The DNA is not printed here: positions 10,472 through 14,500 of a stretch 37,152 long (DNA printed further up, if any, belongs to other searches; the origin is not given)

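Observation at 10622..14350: Tandem cyclase domains with complementary C1/C2-like degeneracy, fused to a STAND NTPase and a TPR array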

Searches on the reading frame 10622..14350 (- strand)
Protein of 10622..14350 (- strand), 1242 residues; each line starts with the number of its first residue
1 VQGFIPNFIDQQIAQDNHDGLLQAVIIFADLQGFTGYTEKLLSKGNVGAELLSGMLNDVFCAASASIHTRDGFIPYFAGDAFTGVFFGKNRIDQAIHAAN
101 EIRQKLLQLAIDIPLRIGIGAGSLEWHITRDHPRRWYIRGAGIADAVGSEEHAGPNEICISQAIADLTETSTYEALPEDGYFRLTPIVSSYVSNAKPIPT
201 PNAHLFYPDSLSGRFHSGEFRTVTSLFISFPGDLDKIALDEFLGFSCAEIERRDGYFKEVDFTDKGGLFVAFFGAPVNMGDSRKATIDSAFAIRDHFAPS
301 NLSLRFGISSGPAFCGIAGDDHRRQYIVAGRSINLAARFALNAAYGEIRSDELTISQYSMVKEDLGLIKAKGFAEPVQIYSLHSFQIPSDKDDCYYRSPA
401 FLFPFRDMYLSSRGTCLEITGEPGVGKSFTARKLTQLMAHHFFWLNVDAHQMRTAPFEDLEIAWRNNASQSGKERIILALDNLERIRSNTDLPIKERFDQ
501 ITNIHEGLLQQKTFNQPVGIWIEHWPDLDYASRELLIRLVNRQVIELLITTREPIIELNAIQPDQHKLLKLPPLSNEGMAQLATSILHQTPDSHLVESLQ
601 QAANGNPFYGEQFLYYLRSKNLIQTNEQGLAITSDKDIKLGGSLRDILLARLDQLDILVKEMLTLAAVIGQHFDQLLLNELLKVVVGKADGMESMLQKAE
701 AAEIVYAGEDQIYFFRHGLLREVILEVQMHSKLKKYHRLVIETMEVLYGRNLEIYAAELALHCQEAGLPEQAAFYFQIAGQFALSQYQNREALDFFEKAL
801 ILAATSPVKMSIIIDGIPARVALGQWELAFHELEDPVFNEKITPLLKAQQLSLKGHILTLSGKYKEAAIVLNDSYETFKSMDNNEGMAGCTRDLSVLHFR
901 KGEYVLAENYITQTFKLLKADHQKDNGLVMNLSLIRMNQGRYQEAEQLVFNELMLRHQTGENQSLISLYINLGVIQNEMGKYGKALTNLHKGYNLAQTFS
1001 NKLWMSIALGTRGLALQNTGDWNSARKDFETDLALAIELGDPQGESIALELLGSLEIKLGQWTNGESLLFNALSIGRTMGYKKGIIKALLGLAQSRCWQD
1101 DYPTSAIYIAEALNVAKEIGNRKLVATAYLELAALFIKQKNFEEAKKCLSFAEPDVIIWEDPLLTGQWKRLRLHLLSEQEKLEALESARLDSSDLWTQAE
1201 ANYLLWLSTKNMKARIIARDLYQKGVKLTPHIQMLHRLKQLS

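Call 3: search_protein_families(library=pfam, proteins=[window:10622-14350:-], max_evalue=1)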
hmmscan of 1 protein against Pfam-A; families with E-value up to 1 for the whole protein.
window:10622-14350:- (1242 aa): 24 families
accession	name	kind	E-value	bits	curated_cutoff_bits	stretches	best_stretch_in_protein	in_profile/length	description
PF13424.12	TPR_12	-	1.3e-21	77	30.1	4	1086-1148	3-67/77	Tetratricopeptide repeat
PF07719.23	TPR_2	-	4.9e-11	42.3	27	2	1008-1035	3-30/34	Tetratricopeptide repeat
PF00515.34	TPR_1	-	7.2e-09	35.5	27.8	2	1126-1150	1-25/34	Tetratricopeptide repeat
PF00211.25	Guanylate_cyc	-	1.3e-08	35.1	21.9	1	300-372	98-172/183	Adenylate and Guanylate cyclase catalytic domain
PF13374.12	TPR_10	-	1e-06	29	27.5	0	1013-1037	9-33/42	Tetratricopeptide repeat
PF13181.12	TPR_8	-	4.4e-05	23.8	25.7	0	1126-1149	1-24/34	Tetratricopeptide repeat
PF13191.12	AAA_16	-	8e-05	23.6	32.6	1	411-542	21-158/167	AAA ATPase domain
PF13176.12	TPR_7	-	0.0011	19.3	27.9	0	931-954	4-27/36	Tetratricopeptide repeat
PF13401.12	AAA_22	-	0.0013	19.4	27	1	413-439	4-30/130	AAA domain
PF20720.3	nSTAND3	-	0.0014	18.8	27.2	1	416-484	19-76/155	Novel STAND NTPase 3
PF00004.35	AAA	-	0.0078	17.1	21.2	1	419-490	3-73/131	ATPase family associated with various cellular activities (AAA)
PF09976.15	TPR_21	-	0.0088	16.2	25.5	0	1114-1152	101-139/193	Tetratricopeptide repeat-like domain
PF13371.12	TPR_9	-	0.013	16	35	1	1011-1035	34-58/73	Tetratricopeptide repeat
PF13173.12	AAA_14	-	0.039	14.4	27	1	419-488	7-76/129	AAA domain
PF13432.12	TPR_16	-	0.042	14.8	32.7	0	900-952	9-56/65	Tetratricopeptide repeat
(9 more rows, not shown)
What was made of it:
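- Domain 1 is too diverged for Pfam to detect (call 3).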

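Call 4: search_protein_families(library=ncbifam, proteins=[window:10622-14350:-], max_evalue=1)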
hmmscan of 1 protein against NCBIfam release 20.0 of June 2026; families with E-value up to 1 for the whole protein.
window:10622-14350:- (1242 aa): 11 families
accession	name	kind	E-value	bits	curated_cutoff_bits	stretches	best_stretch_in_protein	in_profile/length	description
TIGR03903.1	TOMM_kin_cyc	equivalog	8.7e-19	66.9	705.75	1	503-796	621-914/1267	TOMM system kinase/cyclase fusion protein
NF041717.1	HaaA_phane_TPR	equivalog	5e-17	61.3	1125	1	848-1147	552-853/882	cyclophane-containing RiPP biosynthesis TPR protein HaaT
NF053520.1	HK_Porph_FimS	equivalog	4.4e-14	51.7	600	1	944-1153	62-271/618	sensor histidine kinase FimS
NF053617.1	SARPRegAfsRStmc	equivalog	5.5e-09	34.5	1430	2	856-1074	744-964/986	SARP-family global regulator AfsR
NF052312.1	T9SS_PorW_SprE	equivalog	0.00079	18.2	250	1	771-924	214-364/716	type IX secretion system periplasmic lipoprotein PorW/SprE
NF040586.1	FxSxx_TPR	equivalog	0.0032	16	300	1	892-995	432-585/830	FxSxx-COOH system tetratricopeptide repeat protein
NF047576.1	opine_ATP_CntF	equivalog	0.037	13.3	385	1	412-440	28-56/264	staphylopine uptake ABC transporter ATP-binding protein CntF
NF053720.1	NsdA_fam_reg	subfamily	0.04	13.4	75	0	1107-1148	222-263/432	NsdA family TPR-like regulatory protein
NF058541.1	SusR_regulator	equivalog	0.055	12.6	480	0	1105-1150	61-106/515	SusR family glycan utilization regulator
NF047578.1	opine_ATP_CntD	equivalog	0.065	12.5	380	1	412-440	28-56/266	staphylopine uptake ABC transporter ATP-binding protein CntD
TIGR02521.1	type_IV_pilW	equivalog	0.8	9.2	154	0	899-1009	110-212/234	type IV pilus biogenesis/stability protein PilW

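Call 5: search_solved_structures(query=window:10622-14350:-, max_evalue=1, show_alignments=3)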
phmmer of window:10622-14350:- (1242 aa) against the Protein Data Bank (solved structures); distinct sequences matched with E-value up to 1: 53.
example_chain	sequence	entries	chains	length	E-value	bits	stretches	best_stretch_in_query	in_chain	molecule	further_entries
4oya_A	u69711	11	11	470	1.3e-13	53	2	248-354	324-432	Adenylate cyclase type 10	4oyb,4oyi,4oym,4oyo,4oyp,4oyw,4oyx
4clf_A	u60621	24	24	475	1.3e-13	53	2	248-354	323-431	ADENYLATE CYCLASE TYPE 10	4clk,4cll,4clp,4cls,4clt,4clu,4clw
4cm0_A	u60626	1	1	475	1.3e-13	52.9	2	248-354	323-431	SOLUBLE ADENYLYL CYCLASE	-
4cm2_A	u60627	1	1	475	1.8e-13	52.6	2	250-354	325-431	ADENYLATE CYCLASE TYPE 10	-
3r5g_A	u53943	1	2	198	1.1e-10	43.3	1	301-382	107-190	CyaB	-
3sf4_A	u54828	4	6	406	6.3e-08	34.2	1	952-1055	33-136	G-protein-signaling modulator 2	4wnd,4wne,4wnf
4wng_A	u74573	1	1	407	6.4e-08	34.1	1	952-1055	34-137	G-protein-signaling modulator 2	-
6hc2_A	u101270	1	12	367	7.2e-08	34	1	952-1055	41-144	G-protein-signaling modulator 2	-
5a7d_B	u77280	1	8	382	1.1e-07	33.4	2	953-1056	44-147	PINS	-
4a1s_A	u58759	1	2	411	7e-07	30.7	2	951-1056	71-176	PARTNER OF INSCUTEABLE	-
5a6c_A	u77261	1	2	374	1.2e-06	30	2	952-1055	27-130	G-PROTEIN-SIGNALING MODULATOR 2, AFADIN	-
3ro2_A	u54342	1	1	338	1.8e-06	29.3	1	952-1055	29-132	G-protein-signaling modulator 2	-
4g2v_A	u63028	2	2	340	1.8e-06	29.3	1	952-1055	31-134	G-protein-signaling modulator 2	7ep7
6fuz_A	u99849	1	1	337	5.1e-06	27.8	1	855-985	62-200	Kinesin light chain 1,Kinesin light chain 1,C-Jun-amino-terminal kinase-interacting protei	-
6fv0_A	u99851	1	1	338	5.1e-06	27.8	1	855-985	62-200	Kinesin light chain 1,Torsin-1A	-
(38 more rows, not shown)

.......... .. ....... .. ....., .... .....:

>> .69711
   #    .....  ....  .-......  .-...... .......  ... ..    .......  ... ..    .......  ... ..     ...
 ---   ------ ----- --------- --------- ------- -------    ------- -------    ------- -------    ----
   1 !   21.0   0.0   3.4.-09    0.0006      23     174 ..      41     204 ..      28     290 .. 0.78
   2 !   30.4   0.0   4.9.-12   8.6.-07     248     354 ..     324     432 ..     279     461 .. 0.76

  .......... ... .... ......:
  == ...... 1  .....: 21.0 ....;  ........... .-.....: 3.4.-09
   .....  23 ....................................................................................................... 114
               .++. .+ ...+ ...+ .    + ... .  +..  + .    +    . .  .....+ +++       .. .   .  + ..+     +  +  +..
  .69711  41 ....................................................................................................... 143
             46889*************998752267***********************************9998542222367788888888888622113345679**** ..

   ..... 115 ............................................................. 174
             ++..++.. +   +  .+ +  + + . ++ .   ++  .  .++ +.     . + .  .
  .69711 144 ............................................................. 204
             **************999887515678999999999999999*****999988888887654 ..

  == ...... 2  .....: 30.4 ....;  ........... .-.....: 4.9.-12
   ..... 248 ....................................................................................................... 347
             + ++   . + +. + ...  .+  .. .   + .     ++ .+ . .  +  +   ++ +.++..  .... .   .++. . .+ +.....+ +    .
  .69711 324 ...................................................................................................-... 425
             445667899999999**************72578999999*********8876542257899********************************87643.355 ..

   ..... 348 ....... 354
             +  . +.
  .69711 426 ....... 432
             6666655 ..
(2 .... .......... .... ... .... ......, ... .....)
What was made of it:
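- The single-sequence PDB search ranks human ADCY10 first, with two colinear stretches (call 5).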

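Call 7: find_homologous_proteins(query=window:10622-14350:-, max_evalue=0.00001)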
Query window:10622-14350:- (1242 aa): 197 proteins with E <= 0.00001 among 8000 candidates; the best 120 are listed.
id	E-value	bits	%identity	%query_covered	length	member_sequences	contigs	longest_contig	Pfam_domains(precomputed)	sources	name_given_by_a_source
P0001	0.0e+0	2824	100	100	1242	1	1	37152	PF00515.35,PF13424.13,PF00211.26,PF07719.24,PF13374.13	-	-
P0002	0.0e+0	2018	72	100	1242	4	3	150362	PF17874.8,PF00515.35,PF13424.13,PF13176.13,PF00211.26,PF07719.24,PF13191.13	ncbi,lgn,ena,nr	ncbi:MAG: tetratricopeptide repeat protein [Saprospiraceae bacterium]|nr:tetratricopeptide repeat pr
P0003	0.0e+0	1605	59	100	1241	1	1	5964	PF17874.8,PF13424.13,PF13176.13,PF00211.26,PF07719.24,PF13191.13,PF13374.13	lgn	-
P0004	0.0e+0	1103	44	100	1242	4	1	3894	PF13424.13,PF07719.24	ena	-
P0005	0.0e+0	1084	45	100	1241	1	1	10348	PF13424.13,PF07719.24,PF13191.13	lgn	-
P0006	0.0e+0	1066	42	100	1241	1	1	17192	PF13371.13,PF17874.8,PF00515.35,PF13424.13,PF28559.1,PF24885.2,PF00211.26,PF07719.24,PF13191.13,PF13374.13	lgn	-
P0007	0.0e+0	1063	45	98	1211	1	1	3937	PF13424.13,PF13191.13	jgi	jgi:class 3 adenylate cyclase/tetratricopeptide (TPR) repeat protein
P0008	0.0e+0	1054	42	100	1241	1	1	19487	PF12862.14,PF13176.13,PF24885.2,PF13428.13,PF13191.13,PF13374.13,PF07721.21,PF14559.13,PF17874.8,PF00515.35,PF13424.13,PF28559.1,PF13432.13,PF00211.26,PF13181.13,PF07719.24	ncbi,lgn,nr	ncbi:MAG: tetratricopeptide repeat protein [Saprospiraceae bacterium]|nr:tetratricopeptide repeat pr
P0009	0.0e+0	1051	43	100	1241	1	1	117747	PF12862.14,PF13176.13,PF24885.2,PF13428.13,PF13191.13,PF13374.13,PF14559.13,PF17874.8,PF00515.35,PF13424.13,PF13432.13,PF00211.26,PF13181.13,PF07719.24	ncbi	-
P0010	0.0e+0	1051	42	100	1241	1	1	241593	PF07721.21,PF12862.14,PF17874.8,PF00515.35,PF13424.13,PF24885.2,PF13432.13,PF13428.13,PF00211.26,PF07719.24,PF13191.13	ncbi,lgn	-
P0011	0.0e+0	1037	43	99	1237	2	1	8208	PF13424.13,PF00211.26,PF07719.24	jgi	jgi:class 3 adenylate cyclase/tetratricopeptide (TPR) repeat protein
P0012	0.0e+0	1035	42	100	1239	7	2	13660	PF13371.13,PF00515.35,PF13424.13,PF24885.2,PF13432.13,PF00211.26,PF07719.24,PF13191.13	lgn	-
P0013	0.0e+0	1020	41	100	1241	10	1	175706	PF17874.8,PF00515.35,PF13424.13,PF13176.13,PF24885.2,PF00211.26,PF07719.24,PF13191.13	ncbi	ncbi:MAG: tetratricopeptide repeat protein [Saprospiraceae bacterium]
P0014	2.9e-290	984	40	100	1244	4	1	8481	PF13176.13,PF13428.13,PF13374.13,PF14559.13,PF17874.8,PF00515.35,PF13424.13,PF28559.1,PF13432.13,PF00211.26,PF13181.13,PF07719.24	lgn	-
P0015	2.3e-289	981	42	100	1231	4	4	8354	PF07721.21,PF14559.13,PF00515.35,PF13424.13,PF00211.26,PF07719.24,PF13191.13,PF13374.13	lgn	-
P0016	5.1e-254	864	39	100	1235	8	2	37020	PF25068.3,PF17874.8,PF00515.35,PF13424.13,PF13176.13,PF00211.26,PF07719.24,PF13191.13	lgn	-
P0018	3.7e-250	851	39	100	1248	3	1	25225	PF14559.13,PF17874.8,PF00515.35,PF13424.13,PF13432.13,PF00211.26,PF13181.13,PF07719.24,PF13191.13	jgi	jgi:class 3 adenylate cyclase/tetratricopeptide (TPR) repeat protein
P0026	4.4e-136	474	30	92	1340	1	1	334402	PF13431.13,PF12862.14,PF13414.13,PF10579.15,PF13176.13,PF13191.13,PF13374.13,PF14559.13,PF10345.16,PF17874.8,PF00515.35,PF13424.13,PF28559.1,PF13432.13,PF00211.26,PF13181.13,PF07719.24,PF13174.13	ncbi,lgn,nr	ncbi:MAG: tetratricopeptide repeat protein [Bacteroidetes bacterium]|nr:tetratricopeptide repeat pro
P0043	2.7e-127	444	30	93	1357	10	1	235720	PF10602.16,PF13176.13,PF13191.13,PF13374.13,PF07721.21,PF10345.16,PF17874.8,PF00515.35,PF13424.13,PF28559.1,PF13432.13,PF00211.26,PF13181.13,PF07719.24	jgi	-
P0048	9.1e-124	433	29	93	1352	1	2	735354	PF10602.16,PF12862.14,PF13414.13,PF13176.13,PF24885.2,PF18768.8,PF13428.13,PF13191.13,PF13374.13,PF17874.8,PF00515.35,PF12895.14,PF13424.13,PF28559.1,PF14938.13,PF13432.13,PF00211.26,PF13181.13,PF08626.17,PF07719.24,PF13174.13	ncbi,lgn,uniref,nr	ncbi:tetratricopeptide (TPR) repeat protein/class 3 adenylate cyclase [Lewinella marina]|uniref:Aden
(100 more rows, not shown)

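Call 12: search_protein_families(library=padloc, proteins=[window:10622-14350:-], max_evalue=0.01)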
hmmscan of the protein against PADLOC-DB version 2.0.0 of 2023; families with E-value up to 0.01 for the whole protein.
window:10622-14350:- (1242 aa): 5 families
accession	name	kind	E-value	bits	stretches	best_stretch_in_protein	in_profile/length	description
PDLC01169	TPR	-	1e-12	46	3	1018-1075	121-178/252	TPR repeats containing protein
PDLC02367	PycC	-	5.4e-08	30.5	1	10-104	32-118/226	-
PDLC00766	PycC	-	1.2e-06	26.1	1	11-104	31-118/232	Pycsar cyclase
PDLC00734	PycC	-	3.8e-05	21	0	300-347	281-333/374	Pycsar cyclase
PDLC02366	PycC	-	0.0022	15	0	300-348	144-192/486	-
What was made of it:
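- There are weak PycC profile hits (best E 5e-8, call 12).
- Tried and rejected: PADLOC gave only weak PycC hits (call 12) and the context is housekeeping, so I rejected it.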

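Call 30: find_encoding_contigs(protein=P0002, flank=6000, max_places=2)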
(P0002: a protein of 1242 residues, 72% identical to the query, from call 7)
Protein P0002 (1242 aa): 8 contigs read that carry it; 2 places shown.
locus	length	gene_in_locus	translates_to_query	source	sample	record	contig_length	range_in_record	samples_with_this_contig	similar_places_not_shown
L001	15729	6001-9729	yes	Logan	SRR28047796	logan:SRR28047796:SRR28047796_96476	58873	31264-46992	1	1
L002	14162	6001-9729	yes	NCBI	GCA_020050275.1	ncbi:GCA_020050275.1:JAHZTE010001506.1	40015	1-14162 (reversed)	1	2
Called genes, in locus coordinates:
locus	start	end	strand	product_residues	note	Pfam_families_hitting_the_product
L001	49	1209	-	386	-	PF01790:LGT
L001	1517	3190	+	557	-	PF08811:DUF1800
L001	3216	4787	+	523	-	PF07394:DUF1501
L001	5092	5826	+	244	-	PF00717:Peptidase_S24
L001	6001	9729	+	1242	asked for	PF00211:Guanylate_cyc (faint), PF13191:AAA_16 (weak), PF00515:TPR_1 (faint), PF07719:TPR_2 (faint), PF13176:TPR_7 (faint), PF17874:TPR_MalT (faint), PF13424:TPR_12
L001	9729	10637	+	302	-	PF06977:SdiA-regulated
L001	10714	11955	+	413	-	PF00364:Biotin_lipoyl, PF02817:E3_binding, PF00198:2-oxoacid_dh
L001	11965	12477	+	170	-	-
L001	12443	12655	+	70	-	-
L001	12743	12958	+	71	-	-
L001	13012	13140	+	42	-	-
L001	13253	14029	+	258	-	PF05724:TPMT (weak), PF13489:Methyltransf_23, PF05175:MTS (weak), PF13649:Methyltransf_25, PF13847:Methyltransf_31, PF08241:Methyltransf_11, PF08242:Methyltransf_12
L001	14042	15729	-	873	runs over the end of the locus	PF17900:Peptidase_M1_N, PF01433:Peptidase_M1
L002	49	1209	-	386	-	PF01790:LGT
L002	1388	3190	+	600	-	PF08811:DUF1800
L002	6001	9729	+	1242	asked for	PF00211:Guanylate_cyc (faint), PF13191:AAA_16 (weak), PF00515:TPR_1 (faint), PF07719:TPR_2 (faint), PF13176:TPR_7 (faint), PF17874:TPR_MalT (faint), PF13424:TPR_12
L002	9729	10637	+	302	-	PF06977:SdiA-regulated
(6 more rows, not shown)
